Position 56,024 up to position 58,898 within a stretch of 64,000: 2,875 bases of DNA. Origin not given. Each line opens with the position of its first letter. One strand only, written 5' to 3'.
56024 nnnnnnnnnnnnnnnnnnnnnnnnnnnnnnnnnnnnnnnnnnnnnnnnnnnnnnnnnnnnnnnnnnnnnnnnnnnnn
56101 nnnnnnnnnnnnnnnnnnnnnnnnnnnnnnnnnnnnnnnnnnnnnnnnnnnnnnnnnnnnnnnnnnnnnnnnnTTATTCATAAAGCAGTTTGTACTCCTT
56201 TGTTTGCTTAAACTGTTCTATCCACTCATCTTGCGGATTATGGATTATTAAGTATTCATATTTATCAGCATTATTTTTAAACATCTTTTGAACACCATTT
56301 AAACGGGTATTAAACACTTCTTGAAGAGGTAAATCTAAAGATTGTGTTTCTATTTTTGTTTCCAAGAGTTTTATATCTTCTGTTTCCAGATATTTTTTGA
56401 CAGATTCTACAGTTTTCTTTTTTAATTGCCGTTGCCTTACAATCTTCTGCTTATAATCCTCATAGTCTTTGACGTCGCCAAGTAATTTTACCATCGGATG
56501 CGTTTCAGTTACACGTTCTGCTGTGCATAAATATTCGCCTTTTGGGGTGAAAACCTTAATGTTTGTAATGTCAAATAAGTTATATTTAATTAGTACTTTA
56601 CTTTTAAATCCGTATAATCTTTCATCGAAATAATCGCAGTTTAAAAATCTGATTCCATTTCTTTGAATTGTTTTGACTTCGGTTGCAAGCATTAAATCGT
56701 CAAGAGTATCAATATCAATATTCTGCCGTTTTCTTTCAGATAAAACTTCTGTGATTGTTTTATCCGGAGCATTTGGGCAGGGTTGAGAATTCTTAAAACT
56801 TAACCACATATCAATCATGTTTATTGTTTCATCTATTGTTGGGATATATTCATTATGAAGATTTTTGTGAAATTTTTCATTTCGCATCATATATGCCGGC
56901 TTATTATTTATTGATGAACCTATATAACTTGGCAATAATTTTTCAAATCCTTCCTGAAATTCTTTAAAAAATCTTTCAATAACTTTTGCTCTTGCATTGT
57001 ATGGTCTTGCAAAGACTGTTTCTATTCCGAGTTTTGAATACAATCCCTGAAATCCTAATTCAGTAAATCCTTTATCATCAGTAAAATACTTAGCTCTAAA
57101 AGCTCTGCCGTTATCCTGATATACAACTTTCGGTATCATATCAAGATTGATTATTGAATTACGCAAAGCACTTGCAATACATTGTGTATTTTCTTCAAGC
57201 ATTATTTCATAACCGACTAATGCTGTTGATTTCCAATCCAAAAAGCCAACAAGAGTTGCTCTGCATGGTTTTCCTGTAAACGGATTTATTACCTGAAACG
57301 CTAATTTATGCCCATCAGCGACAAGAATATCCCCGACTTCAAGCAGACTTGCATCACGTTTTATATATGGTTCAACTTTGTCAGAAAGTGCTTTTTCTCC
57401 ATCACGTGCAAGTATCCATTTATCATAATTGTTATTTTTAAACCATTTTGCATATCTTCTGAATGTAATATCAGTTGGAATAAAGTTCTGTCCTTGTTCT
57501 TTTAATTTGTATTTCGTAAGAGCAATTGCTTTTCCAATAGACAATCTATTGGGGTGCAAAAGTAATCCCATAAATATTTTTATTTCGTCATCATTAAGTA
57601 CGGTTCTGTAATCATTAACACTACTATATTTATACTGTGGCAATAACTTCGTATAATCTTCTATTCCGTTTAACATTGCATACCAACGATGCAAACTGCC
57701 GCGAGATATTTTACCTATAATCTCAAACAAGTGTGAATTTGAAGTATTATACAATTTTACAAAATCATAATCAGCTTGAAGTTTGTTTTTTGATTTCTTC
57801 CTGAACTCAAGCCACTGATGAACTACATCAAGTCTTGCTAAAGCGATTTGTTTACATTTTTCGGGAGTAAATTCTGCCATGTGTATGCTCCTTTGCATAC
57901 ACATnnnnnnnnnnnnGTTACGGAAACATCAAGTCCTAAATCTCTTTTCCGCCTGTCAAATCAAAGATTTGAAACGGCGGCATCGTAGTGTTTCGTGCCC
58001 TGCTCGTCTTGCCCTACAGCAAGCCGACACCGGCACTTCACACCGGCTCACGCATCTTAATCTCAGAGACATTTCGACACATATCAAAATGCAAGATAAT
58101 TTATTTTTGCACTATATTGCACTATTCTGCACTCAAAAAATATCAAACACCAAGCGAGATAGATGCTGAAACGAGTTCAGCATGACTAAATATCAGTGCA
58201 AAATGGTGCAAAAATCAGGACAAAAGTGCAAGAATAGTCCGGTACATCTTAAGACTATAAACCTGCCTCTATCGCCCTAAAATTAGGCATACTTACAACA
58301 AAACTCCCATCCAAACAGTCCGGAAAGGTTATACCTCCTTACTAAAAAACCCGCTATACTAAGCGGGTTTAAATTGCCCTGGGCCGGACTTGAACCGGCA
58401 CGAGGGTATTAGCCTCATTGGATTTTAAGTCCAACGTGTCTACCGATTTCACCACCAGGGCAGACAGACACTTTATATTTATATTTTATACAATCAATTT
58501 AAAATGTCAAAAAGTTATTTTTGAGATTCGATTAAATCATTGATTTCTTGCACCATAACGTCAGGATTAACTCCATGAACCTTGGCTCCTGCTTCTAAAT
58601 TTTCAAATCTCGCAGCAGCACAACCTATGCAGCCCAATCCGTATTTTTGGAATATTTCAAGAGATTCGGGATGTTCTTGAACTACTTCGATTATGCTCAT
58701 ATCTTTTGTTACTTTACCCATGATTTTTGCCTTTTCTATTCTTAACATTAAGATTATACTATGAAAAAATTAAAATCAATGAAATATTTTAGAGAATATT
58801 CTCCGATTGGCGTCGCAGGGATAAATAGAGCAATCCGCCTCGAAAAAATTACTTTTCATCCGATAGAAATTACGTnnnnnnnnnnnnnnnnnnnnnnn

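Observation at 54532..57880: Unusual four-gene transposition module: TnsB/MuA-like DDE transposase, small AAA+ regulator, catalytic-domain-less integrase core-binding protein and an HTH, beside a tRNA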

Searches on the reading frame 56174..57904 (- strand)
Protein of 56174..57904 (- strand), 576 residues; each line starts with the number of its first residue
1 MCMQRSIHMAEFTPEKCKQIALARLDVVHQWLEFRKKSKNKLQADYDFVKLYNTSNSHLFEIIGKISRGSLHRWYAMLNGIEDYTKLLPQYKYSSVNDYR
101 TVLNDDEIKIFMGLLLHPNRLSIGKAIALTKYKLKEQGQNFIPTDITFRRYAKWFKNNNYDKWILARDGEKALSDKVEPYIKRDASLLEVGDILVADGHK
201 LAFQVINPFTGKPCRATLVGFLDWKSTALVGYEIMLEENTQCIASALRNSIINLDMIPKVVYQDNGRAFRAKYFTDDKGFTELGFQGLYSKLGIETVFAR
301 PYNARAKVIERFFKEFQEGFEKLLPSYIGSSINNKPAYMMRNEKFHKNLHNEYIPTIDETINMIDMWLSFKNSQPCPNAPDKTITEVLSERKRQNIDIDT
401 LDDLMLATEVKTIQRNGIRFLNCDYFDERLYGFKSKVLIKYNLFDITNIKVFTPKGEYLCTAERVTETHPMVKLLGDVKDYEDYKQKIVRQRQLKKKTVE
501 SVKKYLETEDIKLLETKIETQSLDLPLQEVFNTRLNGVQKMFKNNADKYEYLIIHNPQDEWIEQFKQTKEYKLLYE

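Call 3: search_protein_families(library=pfam, proteins=[window:56174-57904:-], max_evalue=1)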
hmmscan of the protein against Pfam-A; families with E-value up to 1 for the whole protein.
window:56174-57904:- (576 aa): 3 families
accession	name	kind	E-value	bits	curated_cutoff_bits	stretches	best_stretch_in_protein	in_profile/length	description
PF09299.17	Mu-transpos_C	-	8e-14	51.8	21.7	1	402-461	1-61/61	Mu transposase, C-terminal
PF00665.32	rve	-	0.00013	22.6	32.6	1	215-303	23-101/102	Integrase core domain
PF03288.22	Pox_D5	-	0.1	13.5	21.4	1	135-164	15-43/86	Poxvirus D5 protein-like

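Call 4: search_protein_families(library=phrogs, proteins=[window:56174-57904:-], max_evalue=0.01)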
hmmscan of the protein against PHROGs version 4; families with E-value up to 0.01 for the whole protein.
window:56174-57904:- (576 aa): 4 families
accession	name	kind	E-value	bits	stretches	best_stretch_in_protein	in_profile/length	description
phrog_310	-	integration and excision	1.6e-84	286.1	1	13-571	99-666/696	transposase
phrog_956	-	integration and excision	1.1e-09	38.9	2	215-322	61-159/436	transposase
phrog_18348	-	unknown function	2.5e-07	31.6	1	361-534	3-182/219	-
phrog_15639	-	unknown function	5.7e-05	23.5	1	286-524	17-254/301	-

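Call 9: search_protein_families(library=ncbifam, proteins=[window:56174-57904:-], max_evalue=0.1)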
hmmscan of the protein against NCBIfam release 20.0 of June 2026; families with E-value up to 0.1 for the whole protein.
window:56174-57904:- (576 aa): 2 families
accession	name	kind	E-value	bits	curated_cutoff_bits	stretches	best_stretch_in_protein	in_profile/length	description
NF033577.2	transpos_IS481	equivalog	6e-09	35.8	224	1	215-320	147-243/284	IS481 family transposase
NF033546.1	transpos_IS21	equivalog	0.046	13.3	160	0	233-318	153-239/294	IS21 family transposase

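Call 10: search_dna_similar(query=window:56174-57904:-, collection=phages, mode=protein, max_rows=25)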
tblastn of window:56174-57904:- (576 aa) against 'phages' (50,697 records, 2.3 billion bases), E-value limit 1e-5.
Records with a match: 261; places in all: 261; records where one place covers at least 80% of the query: 1.
Best place of each record, by identity: <60% 261.
By first word of the organism name: Pseudomonas 119; Ralstonia 91; Bacteriophage 9; Burkholderia 4; Bacillus 3; Rhodobacter 3; Yersinia 3; Pseudoalteromonas 2; Ochrobactrum 2; Rhizobium 2; and 17 more.
By host as written in the record: Ralstonia solanacearum 64; - 41; Pseudomonas aeruginosa 33; Pseudomonas aeruginosa PA14 32; Ralstonia solanacearum Race 3, Biovar 1 6; Bacillus alcalophilus CGMCC 1.3604 3; Pseudoalteromonas sp. str. H100 2; Ochrobactrum anthropi 2; and 64 more.
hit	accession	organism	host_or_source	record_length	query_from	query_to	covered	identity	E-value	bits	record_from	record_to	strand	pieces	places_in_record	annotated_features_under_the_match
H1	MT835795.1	Bacteriophage sp.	human fecal samples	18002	9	463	79%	28.5%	8e-27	122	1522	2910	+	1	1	record has no annotation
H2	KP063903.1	Bacillus phage BalMu-1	Bacillus alcalophilus CGMCC 1.3604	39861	11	463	79%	27.9%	4e-24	113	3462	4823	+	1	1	transposase A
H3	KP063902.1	Bacillus phage BalMu-1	Bacillus alcalophilus CGMCC 1.3604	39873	11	463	79%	27.9%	4e-24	113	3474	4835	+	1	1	transposase A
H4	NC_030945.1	Bacillus phage BalMu-1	Bacillus alcalophilus CGMCC 1.3604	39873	11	463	79%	27.9%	4e-24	113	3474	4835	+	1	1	transposase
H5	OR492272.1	Fusobacterium phage phiRTG5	Fusobacterium necrophorum subsp. ...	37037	60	523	81%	26.6%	3e-32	138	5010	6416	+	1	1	transposase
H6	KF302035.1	Pseudoalteromonas phage HS6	Pseudoalteromonas sp. str. H100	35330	62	502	77%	23.0%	5e-9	66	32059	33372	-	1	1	record has no annotation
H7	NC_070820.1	Pseudoalteromonas phage HS6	Pseudoalteromonas sp. str. H100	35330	62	502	77%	23.0%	5e-9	66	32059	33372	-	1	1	transposase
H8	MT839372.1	Bacteriophage sp.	human fecal samples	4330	142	505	63%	27.6%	2e-23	111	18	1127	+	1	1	record has no annotation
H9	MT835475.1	Bacteriophage sp.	human fecal samples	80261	4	336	58%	29.7%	4e-15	85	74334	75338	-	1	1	record has no annotation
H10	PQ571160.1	Pseudomonas phage Cline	Pseudomonas aeruginosa PA14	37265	106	481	65%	24.9%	1e-19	99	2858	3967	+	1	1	transposase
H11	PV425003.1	Pseudomonas phage vB_PaeM_GXNNB6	Pseudomonas aeruginosa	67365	106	481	65%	24.4%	3e-19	99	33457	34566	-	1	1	transposase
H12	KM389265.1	Pseudomonas phage F_ET2439sp/Pa1651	-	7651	106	481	65%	24.2%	6e-16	109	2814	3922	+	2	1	record has no annotation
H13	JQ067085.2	Pseudomonas phage PaMx73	Pseudomonas aeruginosa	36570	106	481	65%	24.1%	2e-19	99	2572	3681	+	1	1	transposase A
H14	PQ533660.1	Pseudomonas phage Nox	Pseudomonas aeruginosa PA14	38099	106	481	65%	24.1%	6e-19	97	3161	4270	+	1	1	transposase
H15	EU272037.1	Pseudomonas phage MP38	Pseudomonas aeruginosa PA14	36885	106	481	65%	24.1%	6e-19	97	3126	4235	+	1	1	ORF6: transposase A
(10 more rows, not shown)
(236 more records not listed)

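Call 76: search_solved_structures(query=window:56174-57904:-, max_evalue=0.01, show_alignments=2)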
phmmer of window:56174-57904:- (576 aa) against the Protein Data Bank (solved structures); distinct sequences matched with E-value up to 0.01: 2.
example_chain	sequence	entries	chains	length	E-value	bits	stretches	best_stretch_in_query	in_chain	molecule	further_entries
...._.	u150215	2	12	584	0.0097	17.7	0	221-455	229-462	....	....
7svw_A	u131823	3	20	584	0.0097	17.7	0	221-455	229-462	TnsB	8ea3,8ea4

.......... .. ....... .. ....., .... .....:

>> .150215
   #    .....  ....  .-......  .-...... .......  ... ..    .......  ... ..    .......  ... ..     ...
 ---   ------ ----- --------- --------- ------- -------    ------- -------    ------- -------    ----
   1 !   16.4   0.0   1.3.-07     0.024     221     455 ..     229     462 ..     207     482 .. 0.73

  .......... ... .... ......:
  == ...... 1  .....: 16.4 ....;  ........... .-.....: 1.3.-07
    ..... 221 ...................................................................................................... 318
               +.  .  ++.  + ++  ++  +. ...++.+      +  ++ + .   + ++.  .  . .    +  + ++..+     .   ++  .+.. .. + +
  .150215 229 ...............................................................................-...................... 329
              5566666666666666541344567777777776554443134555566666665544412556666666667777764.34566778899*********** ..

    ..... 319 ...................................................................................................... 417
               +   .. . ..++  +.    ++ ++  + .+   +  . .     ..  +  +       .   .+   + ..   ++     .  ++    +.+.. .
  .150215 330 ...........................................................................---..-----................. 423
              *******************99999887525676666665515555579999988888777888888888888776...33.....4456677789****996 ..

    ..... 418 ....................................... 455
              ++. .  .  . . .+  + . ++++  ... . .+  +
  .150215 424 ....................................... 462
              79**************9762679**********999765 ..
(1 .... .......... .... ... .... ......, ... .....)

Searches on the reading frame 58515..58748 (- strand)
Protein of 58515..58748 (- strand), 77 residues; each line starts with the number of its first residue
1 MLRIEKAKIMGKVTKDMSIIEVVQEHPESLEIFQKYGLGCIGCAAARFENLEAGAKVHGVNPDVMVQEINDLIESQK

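Call 31: find_encoding_contigs(protein=window:58515-58748:-, flank=8000, max_places=10)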
Protein window:58515-58748:- (77 aa): 4 contigs read that carry it; 2 places shown.
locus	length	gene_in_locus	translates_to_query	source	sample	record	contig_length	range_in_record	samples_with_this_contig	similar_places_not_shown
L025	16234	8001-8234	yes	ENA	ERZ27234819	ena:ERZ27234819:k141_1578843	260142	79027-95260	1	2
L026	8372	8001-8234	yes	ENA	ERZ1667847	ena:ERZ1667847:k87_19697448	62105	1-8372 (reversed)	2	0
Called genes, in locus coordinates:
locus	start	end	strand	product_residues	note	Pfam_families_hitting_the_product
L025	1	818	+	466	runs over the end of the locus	PF02310:B12-binding, PF04055:Radical_SAM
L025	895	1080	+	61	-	PF13370:Fer4_13 (weak)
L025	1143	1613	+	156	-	-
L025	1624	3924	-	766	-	PF01368:DHH, PF02272:DHHA1, PF17768:RecJ_OB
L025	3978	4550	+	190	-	PF01121:CoaE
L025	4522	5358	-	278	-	PF00491:Arginase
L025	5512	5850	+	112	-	-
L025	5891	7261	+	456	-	-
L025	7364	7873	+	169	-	PF02577:BFN_dom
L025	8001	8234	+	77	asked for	PF08984:DUF1858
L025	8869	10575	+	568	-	PF09299:Mu-transpos_C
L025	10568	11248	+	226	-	PF05621:TniB (faint), PF13401:AAA_22, PF00004:AAA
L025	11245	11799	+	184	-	-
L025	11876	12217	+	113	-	-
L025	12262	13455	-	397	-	PF00465:Fe-ADH, PF13685:Fe-ADH_2 (weak), PF25137:ADH_Fe_C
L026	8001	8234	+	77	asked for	PF08984:DUF1858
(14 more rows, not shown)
